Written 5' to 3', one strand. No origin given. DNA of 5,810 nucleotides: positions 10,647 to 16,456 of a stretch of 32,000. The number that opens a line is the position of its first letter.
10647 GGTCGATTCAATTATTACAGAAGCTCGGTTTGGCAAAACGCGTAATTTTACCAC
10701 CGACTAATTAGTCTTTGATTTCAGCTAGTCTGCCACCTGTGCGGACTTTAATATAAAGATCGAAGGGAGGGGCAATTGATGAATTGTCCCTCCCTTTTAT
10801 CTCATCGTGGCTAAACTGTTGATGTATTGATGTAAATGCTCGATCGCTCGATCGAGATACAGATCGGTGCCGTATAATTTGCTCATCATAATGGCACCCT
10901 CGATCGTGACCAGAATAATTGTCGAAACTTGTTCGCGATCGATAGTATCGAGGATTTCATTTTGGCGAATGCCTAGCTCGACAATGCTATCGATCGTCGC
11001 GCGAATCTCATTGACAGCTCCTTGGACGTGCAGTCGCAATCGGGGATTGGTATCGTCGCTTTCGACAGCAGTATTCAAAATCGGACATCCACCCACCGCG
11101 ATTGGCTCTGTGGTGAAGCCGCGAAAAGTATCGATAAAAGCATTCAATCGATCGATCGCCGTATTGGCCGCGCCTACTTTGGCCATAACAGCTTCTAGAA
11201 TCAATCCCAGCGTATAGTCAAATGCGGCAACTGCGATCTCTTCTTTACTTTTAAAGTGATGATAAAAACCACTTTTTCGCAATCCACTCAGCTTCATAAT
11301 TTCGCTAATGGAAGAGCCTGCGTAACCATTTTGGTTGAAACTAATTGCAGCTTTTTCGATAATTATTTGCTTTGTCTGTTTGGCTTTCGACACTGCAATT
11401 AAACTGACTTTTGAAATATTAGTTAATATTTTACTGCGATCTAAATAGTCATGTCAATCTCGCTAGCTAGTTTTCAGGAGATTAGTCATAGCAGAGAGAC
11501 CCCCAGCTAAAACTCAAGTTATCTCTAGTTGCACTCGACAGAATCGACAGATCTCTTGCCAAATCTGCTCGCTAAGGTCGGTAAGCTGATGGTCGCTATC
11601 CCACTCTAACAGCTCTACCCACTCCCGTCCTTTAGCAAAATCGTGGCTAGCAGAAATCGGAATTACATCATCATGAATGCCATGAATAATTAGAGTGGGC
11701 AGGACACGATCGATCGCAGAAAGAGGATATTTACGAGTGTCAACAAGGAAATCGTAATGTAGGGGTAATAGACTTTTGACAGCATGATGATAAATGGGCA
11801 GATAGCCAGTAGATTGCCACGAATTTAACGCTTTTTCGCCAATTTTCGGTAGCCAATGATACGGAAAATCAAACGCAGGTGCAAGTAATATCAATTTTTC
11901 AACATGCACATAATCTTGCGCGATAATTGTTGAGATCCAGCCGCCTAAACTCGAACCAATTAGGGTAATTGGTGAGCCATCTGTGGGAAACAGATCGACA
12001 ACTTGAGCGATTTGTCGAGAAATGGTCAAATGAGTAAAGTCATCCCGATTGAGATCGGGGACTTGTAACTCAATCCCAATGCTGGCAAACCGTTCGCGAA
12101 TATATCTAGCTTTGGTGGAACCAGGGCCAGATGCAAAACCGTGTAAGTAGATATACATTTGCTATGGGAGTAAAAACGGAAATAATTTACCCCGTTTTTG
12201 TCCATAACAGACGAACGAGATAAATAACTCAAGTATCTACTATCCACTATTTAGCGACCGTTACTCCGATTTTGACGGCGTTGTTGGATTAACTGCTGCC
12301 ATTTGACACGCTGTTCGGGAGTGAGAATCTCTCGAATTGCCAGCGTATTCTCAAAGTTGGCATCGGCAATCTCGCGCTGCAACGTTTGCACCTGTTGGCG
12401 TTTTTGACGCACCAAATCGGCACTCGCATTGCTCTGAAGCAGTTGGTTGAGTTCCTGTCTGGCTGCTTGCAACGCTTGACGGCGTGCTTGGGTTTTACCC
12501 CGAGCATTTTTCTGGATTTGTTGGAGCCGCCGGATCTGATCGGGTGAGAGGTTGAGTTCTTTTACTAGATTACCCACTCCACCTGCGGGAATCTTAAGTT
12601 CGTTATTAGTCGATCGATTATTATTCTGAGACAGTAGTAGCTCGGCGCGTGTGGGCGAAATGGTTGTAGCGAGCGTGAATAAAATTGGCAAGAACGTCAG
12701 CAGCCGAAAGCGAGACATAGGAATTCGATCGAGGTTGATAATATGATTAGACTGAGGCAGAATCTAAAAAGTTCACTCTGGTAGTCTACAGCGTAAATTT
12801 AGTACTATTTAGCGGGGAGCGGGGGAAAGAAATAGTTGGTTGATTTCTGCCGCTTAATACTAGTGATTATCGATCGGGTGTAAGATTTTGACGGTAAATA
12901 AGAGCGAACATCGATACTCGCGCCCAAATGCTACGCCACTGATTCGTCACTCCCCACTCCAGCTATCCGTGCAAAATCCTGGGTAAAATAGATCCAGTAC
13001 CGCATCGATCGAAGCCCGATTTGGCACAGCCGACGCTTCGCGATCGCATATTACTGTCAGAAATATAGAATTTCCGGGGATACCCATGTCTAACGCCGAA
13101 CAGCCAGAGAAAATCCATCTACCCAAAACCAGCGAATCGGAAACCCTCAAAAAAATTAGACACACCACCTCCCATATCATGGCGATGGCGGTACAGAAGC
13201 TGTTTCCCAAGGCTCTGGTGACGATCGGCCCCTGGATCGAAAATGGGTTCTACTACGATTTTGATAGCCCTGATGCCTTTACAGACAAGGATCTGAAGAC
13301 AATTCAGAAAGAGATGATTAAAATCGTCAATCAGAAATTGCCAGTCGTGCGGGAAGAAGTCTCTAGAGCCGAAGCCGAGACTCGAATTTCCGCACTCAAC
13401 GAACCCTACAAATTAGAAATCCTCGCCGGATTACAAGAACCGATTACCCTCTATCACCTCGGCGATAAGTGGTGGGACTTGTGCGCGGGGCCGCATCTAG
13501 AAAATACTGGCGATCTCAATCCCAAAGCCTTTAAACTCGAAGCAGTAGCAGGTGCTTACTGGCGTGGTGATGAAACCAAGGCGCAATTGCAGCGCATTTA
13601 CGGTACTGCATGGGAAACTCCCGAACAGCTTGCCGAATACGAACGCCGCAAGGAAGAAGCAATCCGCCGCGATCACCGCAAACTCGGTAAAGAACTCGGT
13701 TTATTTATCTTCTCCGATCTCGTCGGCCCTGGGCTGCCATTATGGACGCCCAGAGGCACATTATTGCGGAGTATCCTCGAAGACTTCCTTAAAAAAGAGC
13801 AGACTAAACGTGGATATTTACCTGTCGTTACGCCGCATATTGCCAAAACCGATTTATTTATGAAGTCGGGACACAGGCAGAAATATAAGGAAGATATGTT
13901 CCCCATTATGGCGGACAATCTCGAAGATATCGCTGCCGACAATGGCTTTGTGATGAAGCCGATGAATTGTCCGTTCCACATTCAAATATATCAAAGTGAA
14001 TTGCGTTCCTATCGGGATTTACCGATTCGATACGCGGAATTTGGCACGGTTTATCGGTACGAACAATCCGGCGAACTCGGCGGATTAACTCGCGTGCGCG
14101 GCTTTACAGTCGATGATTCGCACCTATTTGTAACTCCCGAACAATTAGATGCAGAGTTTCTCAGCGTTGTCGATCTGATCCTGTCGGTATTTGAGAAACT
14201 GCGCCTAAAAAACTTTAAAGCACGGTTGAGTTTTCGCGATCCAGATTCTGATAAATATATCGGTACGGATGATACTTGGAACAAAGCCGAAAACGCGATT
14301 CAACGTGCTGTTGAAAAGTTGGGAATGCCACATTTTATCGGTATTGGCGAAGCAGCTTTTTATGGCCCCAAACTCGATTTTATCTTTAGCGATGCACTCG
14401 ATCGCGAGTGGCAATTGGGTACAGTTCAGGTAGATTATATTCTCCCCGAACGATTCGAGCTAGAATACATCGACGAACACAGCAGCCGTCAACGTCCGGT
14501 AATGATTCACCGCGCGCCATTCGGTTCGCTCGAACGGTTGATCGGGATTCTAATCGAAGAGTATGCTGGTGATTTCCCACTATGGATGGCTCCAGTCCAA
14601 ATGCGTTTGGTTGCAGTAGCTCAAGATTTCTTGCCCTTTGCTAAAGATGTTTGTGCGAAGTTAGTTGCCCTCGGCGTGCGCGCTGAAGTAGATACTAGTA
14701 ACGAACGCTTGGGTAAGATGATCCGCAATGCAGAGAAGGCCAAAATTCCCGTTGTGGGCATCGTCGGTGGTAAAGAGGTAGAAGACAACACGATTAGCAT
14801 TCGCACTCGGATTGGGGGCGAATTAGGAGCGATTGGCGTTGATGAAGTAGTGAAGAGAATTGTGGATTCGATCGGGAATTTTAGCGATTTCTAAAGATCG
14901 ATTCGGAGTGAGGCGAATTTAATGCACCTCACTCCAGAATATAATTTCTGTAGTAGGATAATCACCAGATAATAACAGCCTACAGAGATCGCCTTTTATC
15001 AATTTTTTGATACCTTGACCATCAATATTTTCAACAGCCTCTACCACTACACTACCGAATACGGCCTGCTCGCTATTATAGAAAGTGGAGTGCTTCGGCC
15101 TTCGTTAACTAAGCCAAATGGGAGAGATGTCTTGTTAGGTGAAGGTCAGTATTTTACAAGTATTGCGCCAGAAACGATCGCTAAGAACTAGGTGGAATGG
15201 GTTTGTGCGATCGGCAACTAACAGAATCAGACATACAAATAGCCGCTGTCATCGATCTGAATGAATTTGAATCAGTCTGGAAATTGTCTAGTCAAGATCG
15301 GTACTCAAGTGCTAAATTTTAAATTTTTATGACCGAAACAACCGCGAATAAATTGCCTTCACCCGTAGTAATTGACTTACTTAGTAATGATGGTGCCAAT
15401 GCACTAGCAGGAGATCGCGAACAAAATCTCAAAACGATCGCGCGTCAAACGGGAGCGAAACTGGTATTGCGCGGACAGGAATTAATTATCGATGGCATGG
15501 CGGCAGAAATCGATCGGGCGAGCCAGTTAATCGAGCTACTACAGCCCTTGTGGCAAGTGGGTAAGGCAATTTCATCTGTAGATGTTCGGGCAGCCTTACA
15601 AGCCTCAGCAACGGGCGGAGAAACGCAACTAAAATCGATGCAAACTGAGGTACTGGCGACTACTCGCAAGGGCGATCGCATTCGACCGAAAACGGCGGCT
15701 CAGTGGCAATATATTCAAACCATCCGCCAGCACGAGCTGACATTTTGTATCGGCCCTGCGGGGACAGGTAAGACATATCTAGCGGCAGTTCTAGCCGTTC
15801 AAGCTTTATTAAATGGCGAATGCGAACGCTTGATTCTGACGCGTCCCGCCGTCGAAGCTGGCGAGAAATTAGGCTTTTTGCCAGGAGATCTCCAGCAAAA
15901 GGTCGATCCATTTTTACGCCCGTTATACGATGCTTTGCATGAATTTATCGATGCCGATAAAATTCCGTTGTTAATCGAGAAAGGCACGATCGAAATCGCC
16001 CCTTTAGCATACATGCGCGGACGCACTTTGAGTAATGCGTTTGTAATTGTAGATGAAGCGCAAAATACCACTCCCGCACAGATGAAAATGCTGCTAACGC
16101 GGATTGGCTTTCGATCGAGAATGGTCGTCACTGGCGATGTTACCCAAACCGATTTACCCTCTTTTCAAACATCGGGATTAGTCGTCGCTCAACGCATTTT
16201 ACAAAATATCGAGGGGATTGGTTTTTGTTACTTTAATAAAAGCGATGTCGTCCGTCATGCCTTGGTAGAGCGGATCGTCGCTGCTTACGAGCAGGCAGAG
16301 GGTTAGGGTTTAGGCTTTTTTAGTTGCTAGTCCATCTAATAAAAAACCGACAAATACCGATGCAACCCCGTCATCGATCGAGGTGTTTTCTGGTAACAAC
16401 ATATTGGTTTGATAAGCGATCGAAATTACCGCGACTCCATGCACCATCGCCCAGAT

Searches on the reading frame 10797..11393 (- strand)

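Call 58: search_protein_families(library=pfam, proteins=[window:10797-11393:-], max_evalue=0.001)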
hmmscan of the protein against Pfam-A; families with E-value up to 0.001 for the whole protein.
window:10797-11393:- (198 aa): 4 families
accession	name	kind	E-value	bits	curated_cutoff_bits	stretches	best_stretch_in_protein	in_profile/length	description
PF16925.10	TetR_C_13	-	4.2e-29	101.6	27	1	79-187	1-109/109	Tetracyclin repressor-like, C-terminal domain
PF21993.1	TetR_C_13_2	-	2.8e-11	44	27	1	80-186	2-103/103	Transcriptional regulator LmrA/YxaF-like, C-terminal domain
PF00440.29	TetR_N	-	2.8e-11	43.5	24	1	11-56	1-46/47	Bacterial regulatory proteins, tetR family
PF13977.11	TetR_C_6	-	0.00013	22.5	27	0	115-194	35-113/115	BetI-type transcriptional repressor, C-terminal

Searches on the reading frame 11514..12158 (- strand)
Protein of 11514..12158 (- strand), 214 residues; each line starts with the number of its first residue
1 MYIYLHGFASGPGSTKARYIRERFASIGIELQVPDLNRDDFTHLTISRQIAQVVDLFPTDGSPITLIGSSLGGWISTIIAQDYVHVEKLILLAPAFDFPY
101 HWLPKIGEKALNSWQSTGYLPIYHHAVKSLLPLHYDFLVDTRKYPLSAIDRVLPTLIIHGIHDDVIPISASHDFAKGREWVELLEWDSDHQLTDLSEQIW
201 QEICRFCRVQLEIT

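Call 59: search_protein_families(library=pfam, proteins=[window:11514-12158:-], max_evalue=0.001)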
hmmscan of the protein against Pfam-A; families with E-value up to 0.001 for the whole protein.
window:11514-12158:- (214 aa): 4 families
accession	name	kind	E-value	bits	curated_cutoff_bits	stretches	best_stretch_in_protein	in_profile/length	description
PF05728.18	UPF0227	-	5.2e-37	128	21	1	1-202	1-182/187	Uncharacterised protein family (UPF0227)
PF12146.15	Hydrolase_4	-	5e-10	39.5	27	1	54-106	70-122/239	Serine aminopeptidase, S33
PF00561.26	Abhydrolase_1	-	1e-07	32.3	25.8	1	34-100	47-103/245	alpha/beta hydrolase fold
PF12697.13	Abhydrolase_6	-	5e-06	27.8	26.3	1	36-201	43-188/217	Alpha/beta hydrolase family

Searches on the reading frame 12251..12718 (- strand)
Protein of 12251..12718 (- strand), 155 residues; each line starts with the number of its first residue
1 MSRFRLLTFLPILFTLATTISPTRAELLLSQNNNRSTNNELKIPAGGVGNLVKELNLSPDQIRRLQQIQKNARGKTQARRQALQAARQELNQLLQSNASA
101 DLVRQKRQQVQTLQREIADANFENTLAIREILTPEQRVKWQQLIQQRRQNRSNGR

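Call 59: search_protein_families(library=pfam, proteins=[window:12251-12718:-], max_evalue=0.001)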
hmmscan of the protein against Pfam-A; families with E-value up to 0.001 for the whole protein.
window:12251-12718:- (155 aa): 2 families
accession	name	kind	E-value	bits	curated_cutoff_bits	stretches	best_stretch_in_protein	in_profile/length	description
PF13801.11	Metal_resist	-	2.7e-09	37.7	29.2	1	55-138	40-124/125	Heavy-metal resistance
PF07813.17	LTXXQ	-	2.2e-07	31.9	24.3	1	46-143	4-99/100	LTXXQ motif family protein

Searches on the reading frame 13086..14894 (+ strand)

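Call 59: search_protein_families(library=pfam, proteins=[window:13086-14894:+], max_evalue=0.001)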
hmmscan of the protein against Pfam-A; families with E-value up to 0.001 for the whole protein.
window:13086-14894:+ (602 aa): 3 families
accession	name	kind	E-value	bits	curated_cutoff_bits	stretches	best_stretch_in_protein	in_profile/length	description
PF00587.30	tRNA-synt_2b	-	1.9e-43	149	29.3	1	286-493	9-179/179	tRNA synthetase class II core domain (G, H, P, S and T)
PF03129.25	HGTP_anticodon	-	8.8e-19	67.9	21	1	507-593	3-92/94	Anticodon binding domain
PF07973.19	tRNA_SAD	-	2.6e-12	46.9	24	1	120-172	1-44/44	Threonyl and Alanyl tRNA synthetase second additional domain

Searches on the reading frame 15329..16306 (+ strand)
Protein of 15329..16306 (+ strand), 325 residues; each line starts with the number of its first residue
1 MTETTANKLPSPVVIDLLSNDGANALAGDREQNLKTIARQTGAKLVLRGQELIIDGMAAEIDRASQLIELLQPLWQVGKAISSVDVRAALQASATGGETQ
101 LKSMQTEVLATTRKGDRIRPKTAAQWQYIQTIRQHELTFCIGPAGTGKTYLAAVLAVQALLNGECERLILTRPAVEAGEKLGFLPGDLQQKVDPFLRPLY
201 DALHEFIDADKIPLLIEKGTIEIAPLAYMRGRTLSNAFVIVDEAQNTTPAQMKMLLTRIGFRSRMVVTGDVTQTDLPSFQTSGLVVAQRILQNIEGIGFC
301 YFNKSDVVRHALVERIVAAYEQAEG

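Call 59: search_protein_families(library=pfam, proteins=[window:15329-16306:+], max_evalue=0.001)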
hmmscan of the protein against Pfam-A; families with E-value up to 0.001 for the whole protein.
window:15329-16306:+ (325 aa): 9 families
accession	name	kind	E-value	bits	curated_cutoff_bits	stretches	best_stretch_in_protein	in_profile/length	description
PF02562.22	PhoH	-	1.6e-94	315.6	27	1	118-321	2-205/205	PhoH-like protein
PF13245.12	AAA_19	-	7.9e-09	36.2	25.1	1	125-274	1-129/134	AAA domain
PF13604.12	AAA_30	-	4.6e-08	33.5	27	1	123-274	4-128/191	AAA domain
PF13401.12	AAA_22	-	5.1e-06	27.3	27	1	134-257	4-106/130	AAA domain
PF13481.12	AAA_25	-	0.00011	22.3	27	1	113-174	11-68/195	AAA domain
PF00270.35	DEAD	-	0.00016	21.9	26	0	122-167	1-47/167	DEAD/DEAH box helicase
PF22675.2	KH-I_KHDC4-BBP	-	0.00026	21.2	30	1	24-50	9-35/76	KHDC4/BBP-like, KH-domain type I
PF01695.23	IstB_IS21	-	0.00051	20.1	24.1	1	129-164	86-121/238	IstB-like ATP binding protein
PF13191.12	AAA_16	-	0.00094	20.2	32.6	0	130-203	17-98/167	AAA ATPase domain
